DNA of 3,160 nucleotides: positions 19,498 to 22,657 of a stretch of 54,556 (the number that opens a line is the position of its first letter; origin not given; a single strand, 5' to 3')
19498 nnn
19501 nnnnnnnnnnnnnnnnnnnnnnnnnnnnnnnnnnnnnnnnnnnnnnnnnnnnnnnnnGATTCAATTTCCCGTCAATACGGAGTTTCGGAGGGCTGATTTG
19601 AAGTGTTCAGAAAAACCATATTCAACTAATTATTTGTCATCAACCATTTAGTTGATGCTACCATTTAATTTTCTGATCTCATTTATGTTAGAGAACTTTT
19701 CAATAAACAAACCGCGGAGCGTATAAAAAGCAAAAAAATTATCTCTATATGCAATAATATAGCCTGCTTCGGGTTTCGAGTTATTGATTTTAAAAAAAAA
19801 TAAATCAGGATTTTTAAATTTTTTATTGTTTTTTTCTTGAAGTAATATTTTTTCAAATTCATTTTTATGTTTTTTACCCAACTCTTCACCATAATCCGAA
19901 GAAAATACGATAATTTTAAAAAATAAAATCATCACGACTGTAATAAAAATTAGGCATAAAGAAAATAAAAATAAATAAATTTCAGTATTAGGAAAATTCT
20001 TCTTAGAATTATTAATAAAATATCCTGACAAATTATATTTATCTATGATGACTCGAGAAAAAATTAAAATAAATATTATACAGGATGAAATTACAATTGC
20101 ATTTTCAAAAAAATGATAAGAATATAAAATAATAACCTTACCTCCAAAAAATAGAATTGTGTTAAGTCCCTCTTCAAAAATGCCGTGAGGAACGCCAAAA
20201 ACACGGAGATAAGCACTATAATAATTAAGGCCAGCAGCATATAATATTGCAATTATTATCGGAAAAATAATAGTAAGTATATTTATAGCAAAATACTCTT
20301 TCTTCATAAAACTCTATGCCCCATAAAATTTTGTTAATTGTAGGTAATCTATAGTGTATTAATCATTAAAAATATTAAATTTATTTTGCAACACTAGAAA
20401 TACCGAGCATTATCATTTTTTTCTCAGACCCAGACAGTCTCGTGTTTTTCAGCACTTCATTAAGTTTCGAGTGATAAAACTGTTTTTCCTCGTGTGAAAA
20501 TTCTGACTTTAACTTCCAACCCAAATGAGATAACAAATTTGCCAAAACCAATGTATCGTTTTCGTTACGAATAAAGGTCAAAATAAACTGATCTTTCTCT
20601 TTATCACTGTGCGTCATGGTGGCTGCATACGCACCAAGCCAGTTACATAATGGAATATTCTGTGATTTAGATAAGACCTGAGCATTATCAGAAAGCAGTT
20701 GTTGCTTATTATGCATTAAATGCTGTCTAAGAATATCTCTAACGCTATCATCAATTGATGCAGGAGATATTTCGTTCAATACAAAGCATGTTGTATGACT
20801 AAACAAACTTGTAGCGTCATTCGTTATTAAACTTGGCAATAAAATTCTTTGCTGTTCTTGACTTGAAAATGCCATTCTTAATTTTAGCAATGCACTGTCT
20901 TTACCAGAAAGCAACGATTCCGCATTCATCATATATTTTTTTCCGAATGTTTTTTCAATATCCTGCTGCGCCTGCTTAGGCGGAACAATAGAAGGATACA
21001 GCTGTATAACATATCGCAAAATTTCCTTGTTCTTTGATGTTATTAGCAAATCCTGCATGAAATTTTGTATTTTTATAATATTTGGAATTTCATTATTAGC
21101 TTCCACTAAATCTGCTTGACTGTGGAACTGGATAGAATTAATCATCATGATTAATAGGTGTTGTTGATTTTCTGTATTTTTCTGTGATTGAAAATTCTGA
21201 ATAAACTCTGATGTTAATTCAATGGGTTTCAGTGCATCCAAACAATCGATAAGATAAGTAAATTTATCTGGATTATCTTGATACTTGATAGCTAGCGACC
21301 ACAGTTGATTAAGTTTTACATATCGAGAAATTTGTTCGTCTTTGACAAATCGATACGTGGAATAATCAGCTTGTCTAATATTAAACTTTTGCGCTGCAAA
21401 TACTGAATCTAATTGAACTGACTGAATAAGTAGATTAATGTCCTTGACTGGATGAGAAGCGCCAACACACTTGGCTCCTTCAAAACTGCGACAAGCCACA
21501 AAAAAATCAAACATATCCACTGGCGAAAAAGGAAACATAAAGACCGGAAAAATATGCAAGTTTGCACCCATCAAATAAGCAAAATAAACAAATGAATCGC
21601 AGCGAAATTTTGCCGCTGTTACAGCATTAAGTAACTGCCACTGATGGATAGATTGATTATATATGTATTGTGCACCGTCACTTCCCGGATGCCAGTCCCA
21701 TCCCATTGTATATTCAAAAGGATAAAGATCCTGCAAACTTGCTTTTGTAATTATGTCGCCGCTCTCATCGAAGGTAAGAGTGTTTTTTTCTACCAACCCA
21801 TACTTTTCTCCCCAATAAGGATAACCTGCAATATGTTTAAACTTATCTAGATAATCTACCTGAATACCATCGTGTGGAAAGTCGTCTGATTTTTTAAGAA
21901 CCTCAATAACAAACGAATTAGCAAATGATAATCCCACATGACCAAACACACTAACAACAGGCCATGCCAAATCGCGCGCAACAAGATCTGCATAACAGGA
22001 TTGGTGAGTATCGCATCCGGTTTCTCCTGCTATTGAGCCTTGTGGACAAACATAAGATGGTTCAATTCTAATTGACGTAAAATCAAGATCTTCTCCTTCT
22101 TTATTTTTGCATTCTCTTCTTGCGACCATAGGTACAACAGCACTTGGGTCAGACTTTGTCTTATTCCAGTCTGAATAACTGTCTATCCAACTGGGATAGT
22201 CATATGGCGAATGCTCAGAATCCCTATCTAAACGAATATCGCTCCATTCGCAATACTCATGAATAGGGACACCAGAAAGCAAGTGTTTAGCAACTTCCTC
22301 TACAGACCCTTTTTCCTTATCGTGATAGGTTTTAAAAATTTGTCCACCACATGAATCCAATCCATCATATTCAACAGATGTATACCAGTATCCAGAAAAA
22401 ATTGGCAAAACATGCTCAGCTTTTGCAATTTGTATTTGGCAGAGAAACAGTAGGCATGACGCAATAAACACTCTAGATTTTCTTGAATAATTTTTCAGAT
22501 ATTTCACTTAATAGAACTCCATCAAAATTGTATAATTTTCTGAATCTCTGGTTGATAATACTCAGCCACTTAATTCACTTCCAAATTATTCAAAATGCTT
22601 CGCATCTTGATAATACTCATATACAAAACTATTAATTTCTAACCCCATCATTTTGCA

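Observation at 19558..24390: Extremely AT-rich 4.7 kb cassette bracketed by about 90-bp direct repeats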

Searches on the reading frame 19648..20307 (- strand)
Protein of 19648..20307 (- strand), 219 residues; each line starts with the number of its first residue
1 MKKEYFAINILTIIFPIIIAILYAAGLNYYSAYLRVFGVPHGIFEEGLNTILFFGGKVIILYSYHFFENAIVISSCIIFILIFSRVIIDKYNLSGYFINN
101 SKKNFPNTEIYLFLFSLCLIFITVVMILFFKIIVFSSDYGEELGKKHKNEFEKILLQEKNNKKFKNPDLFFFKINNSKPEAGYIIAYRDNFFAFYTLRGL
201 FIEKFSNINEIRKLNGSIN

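Call 13: search_protein_families(library=pfam, proteins=[window:19648-20307:-], max_evalue=0.01)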
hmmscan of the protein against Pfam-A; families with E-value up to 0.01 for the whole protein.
window:19648-20307:- (219 aa): 0 families

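Call 44: search_protein_families(library=padloc, proteins=[window:19648-20307:-], max_evalue=0.01)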
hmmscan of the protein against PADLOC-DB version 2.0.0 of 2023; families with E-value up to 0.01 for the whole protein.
window:19648-20307:- (219 aa): 0 families

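Call 45: search_protein_families(library=ncbifam, proteins=[window:19648-20307:-], max_evalue=0.01)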
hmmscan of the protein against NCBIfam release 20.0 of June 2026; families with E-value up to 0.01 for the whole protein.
window:19648-20307:- (219 aa): 0 families

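Call 92: find_homologous_proteins(query=window:19648-20307:-, max_evalue=0.001)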
Query window:19648-20307:- (219 aa): 2 proteins with E <= 0.001 among 367 candidates.
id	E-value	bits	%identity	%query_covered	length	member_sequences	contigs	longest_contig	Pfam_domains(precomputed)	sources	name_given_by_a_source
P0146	2.6e-133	460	100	100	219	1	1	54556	-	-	-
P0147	2.9e-46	176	46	95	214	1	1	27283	-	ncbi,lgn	-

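Call 120: search_protein_families(library=phrogs, proteins=[window:19648-20307:-], max_evalue=0.001)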
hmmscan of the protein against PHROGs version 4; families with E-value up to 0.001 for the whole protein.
window:19648-20307:- (219 aa): 0 families

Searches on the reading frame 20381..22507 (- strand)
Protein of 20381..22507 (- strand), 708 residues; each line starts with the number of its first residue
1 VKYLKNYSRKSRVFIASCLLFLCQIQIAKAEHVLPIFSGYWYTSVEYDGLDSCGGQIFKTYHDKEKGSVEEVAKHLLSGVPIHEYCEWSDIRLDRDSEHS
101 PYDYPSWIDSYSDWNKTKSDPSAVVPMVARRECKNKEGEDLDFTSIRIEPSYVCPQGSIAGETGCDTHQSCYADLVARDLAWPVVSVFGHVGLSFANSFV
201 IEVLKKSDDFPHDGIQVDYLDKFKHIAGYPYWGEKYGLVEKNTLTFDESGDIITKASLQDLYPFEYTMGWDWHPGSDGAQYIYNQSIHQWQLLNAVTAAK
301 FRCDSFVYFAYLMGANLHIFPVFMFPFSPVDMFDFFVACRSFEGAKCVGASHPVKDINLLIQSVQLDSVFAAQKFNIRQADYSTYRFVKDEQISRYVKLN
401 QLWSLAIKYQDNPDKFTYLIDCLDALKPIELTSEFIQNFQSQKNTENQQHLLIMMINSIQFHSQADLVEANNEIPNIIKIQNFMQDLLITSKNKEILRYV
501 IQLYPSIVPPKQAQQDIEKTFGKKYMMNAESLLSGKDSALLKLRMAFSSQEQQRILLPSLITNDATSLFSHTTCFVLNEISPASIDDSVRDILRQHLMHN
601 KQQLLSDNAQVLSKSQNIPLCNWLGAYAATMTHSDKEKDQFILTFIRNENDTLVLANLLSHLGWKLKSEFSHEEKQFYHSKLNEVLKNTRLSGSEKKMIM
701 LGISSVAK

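Call 13: search_protein_families(library=pfam, proteins=[window:20381-22507:-], max_evalue=0.01)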
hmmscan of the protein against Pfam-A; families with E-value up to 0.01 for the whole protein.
window:20381-22507:- (708 aa): 0 families

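Call 44: search_protein_families(library=padloc, proteins=[window:20381-22507:-], max_evalue=0.01)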
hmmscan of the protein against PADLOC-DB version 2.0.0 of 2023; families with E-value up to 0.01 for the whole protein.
window:20381-22507:- (708 aa): 0 families

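Call 45: search_protein_families(library=ncbifam, proteins=[window:20381-22507:-], max_evalue=0.01)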
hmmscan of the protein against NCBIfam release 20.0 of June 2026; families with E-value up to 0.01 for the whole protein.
window:20381-22507:- (708 aa): 0 families

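Call 82: find_homologous_proteins(query=window:20381-22507:-, max_evalue=0.00001)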
Query window:20381-22507:- (708 aa): 25 proteins with E <= 0.00001 among 4333 candidates.
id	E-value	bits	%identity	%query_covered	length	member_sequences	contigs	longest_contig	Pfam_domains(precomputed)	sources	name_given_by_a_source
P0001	0.0e+0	1566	100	95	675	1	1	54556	-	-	-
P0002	1.5e-162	561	40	95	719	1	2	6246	-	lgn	-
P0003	5.1e-156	539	41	99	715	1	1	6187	-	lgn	-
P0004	2.9e-152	527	40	99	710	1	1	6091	-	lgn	-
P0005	6.1e-152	525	39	98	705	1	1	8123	-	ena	-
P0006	1.7e-133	464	37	95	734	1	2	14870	-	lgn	-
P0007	2.1e-132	461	36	93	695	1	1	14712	-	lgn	-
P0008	3.9e-123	430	37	90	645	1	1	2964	-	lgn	-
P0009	9.5e-111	389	40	72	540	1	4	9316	-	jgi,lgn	-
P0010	3.1e-108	381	33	92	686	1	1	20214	-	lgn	-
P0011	4.7e-98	347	32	97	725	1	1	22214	-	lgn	-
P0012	4.7e-85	304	41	50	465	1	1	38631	-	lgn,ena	-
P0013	2.5e-65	239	32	69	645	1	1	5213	-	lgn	-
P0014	2.9e-61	226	30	90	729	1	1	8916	-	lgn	-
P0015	3.7e-58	216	29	70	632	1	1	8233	-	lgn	-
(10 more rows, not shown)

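Call 93: find_encoding_contigs(protein=P0011, flank=5000, max_places=2)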
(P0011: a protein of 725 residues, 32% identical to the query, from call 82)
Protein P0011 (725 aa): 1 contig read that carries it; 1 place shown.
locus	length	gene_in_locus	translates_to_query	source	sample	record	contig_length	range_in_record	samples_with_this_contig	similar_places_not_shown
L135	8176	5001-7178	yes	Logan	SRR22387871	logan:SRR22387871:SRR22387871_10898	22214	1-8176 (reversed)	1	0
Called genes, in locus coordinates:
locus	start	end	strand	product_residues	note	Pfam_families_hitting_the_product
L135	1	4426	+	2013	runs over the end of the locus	PF08751:TrwC, PF13245:AAA_19, PF13604:AAA_30, PF13401:AAA_22 (weak), PF13245:AAA_19, PF13604:AAA_30, PF23639:DUF7146, PF13362:Toprim_3, +11 more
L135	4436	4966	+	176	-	PF13091:PLDc_2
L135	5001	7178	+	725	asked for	-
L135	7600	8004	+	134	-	-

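Call 94: find_encoding_contigs(protein=P0006, flank=5000, max_places=2)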
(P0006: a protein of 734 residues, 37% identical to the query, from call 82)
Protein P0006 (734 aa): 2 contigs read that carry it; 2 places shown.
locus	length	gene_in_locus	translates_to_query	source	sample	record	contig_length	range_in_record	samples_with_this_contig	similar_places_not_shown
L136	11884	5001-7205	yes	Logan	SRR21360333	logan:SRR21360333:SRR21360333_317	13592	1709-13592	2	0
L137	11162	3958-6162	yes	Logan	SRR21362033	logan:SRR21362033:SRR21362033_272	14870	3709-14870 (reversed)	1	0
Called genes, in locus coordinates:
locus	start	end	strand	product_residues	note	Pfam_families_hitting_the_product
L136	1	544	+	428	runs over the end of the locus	PF07690:MFS_1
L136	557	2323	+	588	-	PF02543:Carbam_trans_N, PF22521:HypF_C_2 (weak), PF16861:Carbam_trans_C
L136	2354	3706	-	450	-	-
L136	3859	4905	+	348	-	PF13310:Virulence_RhuM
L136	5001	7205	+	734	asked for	-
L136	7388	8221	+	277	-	PF02498:Bro-N (weak)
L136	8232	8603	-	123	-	PF00892:EamA (weak), PF10639:TMEM234 (weak)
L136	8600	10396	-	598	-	PF02366:PMT, PF13231:PMT_2, PF18583:Arnt_C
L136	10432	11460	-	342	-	PF05569:Peptidase_M56 (faint), PF01435:Peptidase_M48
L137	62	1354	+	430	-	PF07690:MFS_1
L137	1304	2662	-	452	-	-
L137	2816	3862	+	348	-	PF13310:Virulence_RhuM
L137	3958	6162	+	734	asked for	-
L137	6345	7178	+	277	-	PF02498:Bro-N (weak)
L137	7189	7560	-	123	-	PF00892:EamA (weak), PF10639:TMEM234 (weak)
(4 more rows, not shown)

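Call 97: search_solved_structures(query=A8, max_evalue=1)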
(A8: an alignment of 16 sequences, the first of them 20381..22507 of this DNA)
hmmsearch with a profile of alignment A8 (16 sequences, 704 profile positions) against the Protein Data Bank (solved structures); distinct sequences matched with E-value up to 1: 2.
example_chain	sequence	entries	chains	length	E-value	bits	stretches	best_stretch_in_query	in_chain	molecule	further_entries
5xvn_A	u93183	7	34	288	0.28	12.6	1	396-476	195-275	CRISPR-associated endonuclease Cas1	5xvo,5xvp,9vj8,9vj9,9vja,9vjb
4zkj_A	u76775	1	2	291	0.5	11.8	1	401-473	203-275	CRISPR-associated protein Cas1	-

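Call 107: predict_structure(alignment_id=A8)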
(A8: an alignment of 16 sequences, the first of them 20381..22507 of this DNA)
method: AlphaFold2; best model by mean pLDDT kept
length: 708 residues; sequences in the alignment: 16
mean_pLDDT: 82.3   pTM: 0.82
mean pLDDT of the five models: 82.3, 82.3, 81.9, 81.3, 76.9
residues with pLDDT >= 90: 265; 70-90: 333; 50-70: 56; < 50: 54
segments of 3 or more residues with pLDDT < 50: 1-8, 21-29, 181-187, 344-346, 348-363, 607-616
pLDDT, mean of each block of 10 residues (from residue 1): 46 63 44 86 89 83 93 89 85 84 69 82 90 89 92 81 71 81 51 81 82 82 65 77 84 88 87 90 94 92 92 88 74 79 49 40 69 79 88 92 95 90 93 96 90 92 84 95 94 88 93 91 66 85 93 94 84 90 95 94 65 53 91 95 93 87 81 90 83 82 83
secondary structure, 60 per line:
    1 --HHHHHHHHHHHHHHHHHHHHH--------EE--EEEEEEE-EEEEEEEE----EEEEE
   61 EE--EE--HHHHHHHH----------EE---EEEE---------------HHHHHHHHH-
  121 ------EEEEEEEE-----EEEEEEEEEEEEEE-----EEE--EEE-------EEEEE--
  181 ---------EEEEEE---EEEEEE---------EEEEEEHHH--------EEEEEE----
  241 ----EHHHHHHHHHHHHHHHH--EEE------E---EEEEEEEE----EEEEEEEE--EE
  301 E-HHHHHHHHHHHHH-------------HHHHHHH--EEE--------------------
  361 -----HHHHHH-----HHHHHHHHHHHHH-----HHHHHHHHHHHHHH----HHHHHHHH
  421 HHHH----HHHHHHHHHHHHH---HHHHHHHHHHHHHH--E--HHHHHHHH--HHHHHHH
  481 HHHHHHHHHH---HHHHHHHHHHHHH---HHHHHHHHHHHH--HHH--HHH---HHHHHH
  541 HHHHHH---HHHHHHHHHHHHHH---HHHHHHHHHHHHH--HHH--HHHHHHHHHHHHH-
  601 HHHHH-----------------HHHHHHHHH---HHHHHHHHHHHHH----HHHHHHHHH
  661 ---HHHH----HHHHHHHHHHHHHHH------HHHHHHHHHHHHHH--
elements in order (helices of 4 or more, strands of 3 or more residues): H3-23 E36-42 E44-51 E56-62 H69-76 E92-95 H111-119 E127-134 E140-153 E159-161 E164-166 E174-178 E190-195 E199-204 E214-219 E231-236 H246-261 E264-266 E277-284 E289-296 E299-301 H303-315 H329-335 E338-340 H366-371 H377-389 H395-408 H413-424 H429-441 H445-458 H464-471 H474-490 H494-506 H510-521 H535-546 H550-563 H567-579 H587-599 H601-605 H623-631 H635-647 H652-660 H664-667 H672-686 H693-706

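Call 110: fold_search(model_id=the predicted structure, library=pdb)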
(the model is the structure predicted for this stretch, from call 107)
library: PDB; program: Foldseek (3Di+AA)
matches with E <= 10: 612; with E <= 0.001: 0
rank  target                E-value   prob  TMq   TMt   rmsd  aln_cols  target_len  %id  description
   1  5mu7_A                4.3e-03  1.00  0.27  0.46  10.3       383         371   12  Crystal Structure of the beta/delta-COPI Core Complex (released 2017-06-28)
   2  5ife_C                6.5e-03  0.99  0.20  0.18  12.5       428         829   14  Crystal structure of the human SF3b core complex (released 2016-10-26)
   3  4bsm                  9.8e-03  1.00  0.25  0.21  10.5       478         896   11  Crystal structure of the Nuclear Export Receptor CRM1 (exportin-1) lacking the C-terminal helical extension at 4.5A (released 2013-07-31)
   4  6en4_C                1.2e-02  0.97  0.20  0.18  12.0       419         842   11  SF3b core in complex with a splicing modulator (released 2018-06-20)
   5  8qo9_B1               1.5e-02  1.00  0.26  0.22   9.5       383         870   13  Cryo-EM structure of a human spliceosomal B complex protomer (released 2024-01-24)
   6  5h7c_C                1.8e-02  0.97  0.17  0.28  20.4       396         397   11  Crystal structure of a repeat protein with two Protein A-DHR14 repeat modules (released 2017-06-28)
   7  8uwb_D                2.1e-02  0.99  0.24  0.28  11.8       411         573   12  Crystal structure of PP2A PPP2R1A-PPP2CA-PPP2R5E phosphatase. (released 2024-04-17)
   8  9c58_D                2.1e-02  0.98  0.22  0.25  11.1       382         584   14  AP-3 bound to myristoylated Arf1 (Q71L) (released 2024-12-18)
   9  4uad_A                2.4e-02  0.94  0.20  0.29  13.7       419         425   10  Importin alpha 7 delta IBB in complex with Influenza PB2 Nuclear Localization Domain (released 2015-02-04)
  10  2qna_A                2.8e-02  0.99  0.26  0.25  10.1       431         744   11  Crystal structure of human Importin-beta (127-876) in complex with the IBB-domain of Snurportin1 (1-65) (released 2008-04-08)
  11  9g33_UJ               2.9e-02  0.97  0.22  0.11  12.6       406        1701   11  Stalled 90S - Utp23-Krr1-deltaC3 (released 2025-06-18)
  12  3dw8_A                3.2e-02  0.99  0.26  0.31   8.7       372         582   11  Structure of a Protein Phosphatase 2A Holoenzyme with B55 subunit (released 2008-10-07)
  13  6iur_F                3.2e-02  0.99  0.23  0.27  10.1       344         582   11  A phosphatase complex STRN3-PP2Aa (released 2019-12-04)
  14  9b62_A                3.2e-02  0.98  0.25  0.18  12.0       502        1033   10  Human RANBP2/RAN(GTP)/RANGAP1-SUMO1/UBC9/CRM1/RAN(GTP) - composite map and model (released 2024-10-16)
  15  8hkw_A                3.2e-02  0.98  0.22  0.34  12.4       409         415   11  Crystal structure of importin-alpha3 bound to the 53BP1 nuclear localization signal (released 2022-12-21)
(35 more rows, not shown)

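Call 120: search_protein_families(library=phrogs, proteins=[window:20381-22507:-], max_evalue=0.001)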
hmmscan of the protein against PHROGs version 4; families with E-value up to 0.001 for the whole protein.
window:20381-22507:- (708 aa): 0 families

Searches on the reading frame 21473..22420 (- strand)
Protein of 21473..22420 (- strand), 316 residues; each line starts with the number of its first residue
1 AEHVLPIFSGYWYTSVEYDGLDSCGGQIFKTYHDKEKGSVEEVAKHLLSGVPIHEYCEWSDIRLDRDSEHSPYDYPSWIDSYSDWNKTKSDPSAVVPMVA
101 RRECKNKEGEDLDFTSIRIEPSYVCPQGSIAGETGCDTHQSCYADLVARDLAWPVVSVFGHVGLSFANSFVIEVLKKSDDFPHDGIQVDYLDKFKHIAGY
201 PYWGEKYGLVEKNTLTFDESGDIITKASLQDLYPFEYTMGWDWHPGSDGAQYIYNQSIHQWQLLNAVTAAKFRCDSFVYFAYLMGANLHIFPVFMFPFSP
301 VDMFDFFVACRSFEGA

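Call 116: predict_structure(alignment_id=A9)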
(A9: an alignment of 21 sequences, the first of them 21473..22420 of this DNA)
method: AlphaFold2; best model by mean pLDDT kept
length: 316 residues; sequences in the alignment: 21
mean_pLDDT: 91.7   pTM: 0.85
mean pLDDT of the five models: 91.7, 90.4, 90.2, 89.5, 89.2
residues with pLDDT >= 90: 240; 70-90: 68; 50-70: 8; < 50: 0
segments of 3 or more residues with pLDDT < 50: none
pLDDT, mean of each block of 10 residues (from residue 1): 91 96 92 97 96 93 90 84 89 95 96 96 92 84 94 79 92 92 92 88 92 94 97 95 92 90 91 97 97 93 93 68
secondary structure, 60 per line:
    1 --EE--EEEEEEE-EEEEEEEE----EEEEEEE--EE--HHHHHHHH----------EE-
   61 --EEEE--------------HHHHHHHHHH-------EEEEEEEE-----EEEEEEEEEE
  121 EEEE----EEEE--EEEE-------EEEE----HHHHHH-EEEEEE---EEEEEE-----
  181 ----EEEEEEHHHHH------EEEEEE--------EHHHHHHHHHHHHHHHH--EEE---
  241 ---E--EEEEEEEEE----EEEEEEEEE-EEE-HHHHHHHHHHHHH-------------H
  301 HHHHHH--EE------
elements in order: E7-13 E15-22 E27-33 H40-47 E63-66 H81-90 E98-105 E111-124 E129-132 E135-138 E146-149 H154-159 E161-166 E170-175 E185-190 H191-195 E202-207 H217-232 E235-237 E247-255 E260-268 E270-272 H274-286 H300-306

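Call 118: fold_search(model_id=the predicted structure, library=pdb)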
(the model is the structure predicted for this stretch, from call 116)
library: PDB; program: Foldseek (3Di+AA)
matches with E <= 10: 388; with E <= 0.001: 0
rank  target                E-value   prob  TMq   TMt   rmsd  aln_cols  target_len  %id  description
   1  9jax_B                3.8e-01  0.02  0.08  0.12  21.9       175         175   13  Crystal structure of NUDIX hydrolase from Bacillus methanolicus (released 2025-09-03)
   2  1y8t_A                4.5e-01  0.03  0.09  0.10  24.0       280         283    9  Crystal Structure of RV0983 from Mycobacterium tuberculosis- Proteolytically active form (released 2005-01-18)
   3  4dpz                  5.1e-01  0.77  0.15  0.39   4.3        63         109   13  Crystal structure of human HRASLS2 (released 2012-05-30)
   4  4nw4                  5.4e-01  0.06  0.09  0.10  18.8       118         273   11  Crystal structure of a DUF4822 family protein (EF0375) from Enterococcus faecalis V583 at 1.85 A resolution (released 2014-02-19)
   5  8wv3_E                5.7e-01  0.02  0.08  0.11  24.3       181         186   12  NUDIX hydrolase from Bacillus methanolicus (released 2024-10-30)
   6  5oho_A                6.0e-01  0.06  0.10  0.21  23.2       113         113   16  Crystal structure of the KOWx-KOW4 domain of human DSIF (released 2017-09-13)
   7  3nbn_A                6.0e-01  0.04  0.08  0.06  17.8       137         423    9  Crystal structure of a dimer of Notch Transcription Complex trimers on HES1 DNA (released 2010-11-03)
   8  8uza_A                6.3e-01  0.02  0.12  0.06  16.2       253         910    8  Cryo-EM structure of GeoCas9 in complex with sgRNA and target DNA (released 2024-05-29)
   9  2fo1_A                7.5e-01  0.04  0.09  0.07  19.4       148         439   11  Crystal Structure of the CSL-Notch-Mastermind ternary complex bound to DNA (released 2006-03-21)
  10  9ar4_A                7.5e-01  0.01  0.09  0.05  16.8       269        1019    7  CryoEM structure of ThermoCas9 in post-cleavage state bound with the DNA containing NNNNCCA PAM (released 2025-02-26)
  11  5yvf_B                8.4e-01  0.01  0.06  0.06  23.0       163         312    9  Crystal structure of BFA1 (released 2018-08-08)
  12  1s5u_A                8.9e-01  0.08  0.08  0.18  16.6        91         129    9  Crystal Structure of Hypothetical Protein EC709 from Escherichia coli (released 2004-05-11)
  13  5yvf_A                8.9e-01  0.01  0.07  0.07  22.8       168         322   10  Crystal structure of BFA1 (released 2018-08-08)
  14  5zy8_A                9.4e-01  0.10  0.08  0.18  17.3        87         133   15  Crystal structure of C terminal truncated HadBC (3R-Hydroxyacyl-ACP Dehydratase) complex from Mycobacterium tuberculos (released 2019-06-12)
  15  6py8_E                9.9e-01  0.04  0.10  0.08  19.5       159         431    9  Crystal structure of the RBPJ-NOTCH1-NRARP ternary complex bound to DNA (released 2019-08-14)
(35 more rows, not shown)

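Call 119: search_protein_families(library=pfam, alignment_id=A9, max_evalue=10)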
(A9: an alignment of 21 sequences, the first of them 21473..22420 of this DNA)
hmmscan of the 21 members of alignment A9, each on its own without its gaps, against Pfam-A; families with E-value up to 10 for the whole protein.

A. member 1, window:21473-22420:- (316 aa): 0 families

B. families by the number of members that match (of 21 scanned): 10 families
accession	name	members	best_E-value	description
PF08820.15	DUF1803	2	0.039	Domain of unknown function (DUF1803)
PF20292.4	MC7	1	0.062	ABC-three component (ABC-3C) system Middle Component 7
PF24031.1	FN3_IL27B_N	1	0.085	IL27B N-terminal FN3 domain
PF05257.22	CHAP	1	0.095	CHAP domain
PF18047.6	PatG_D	1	0.1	PatG Domain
PF14266.11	YceG_bac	1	0.12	YceG domain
PF23088.1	DUF7047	1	0.14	Domain of unknown function (DUF7047)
PF14291.11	DUF4371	1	0.15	Domain of unknown function (DUF4371)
PF06412.16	TraD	1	0.23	Conjugal transfer protein TraD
PF25552.1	LIFR_D4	1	2.4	Leukemia inhibitory factor receptor D4 domain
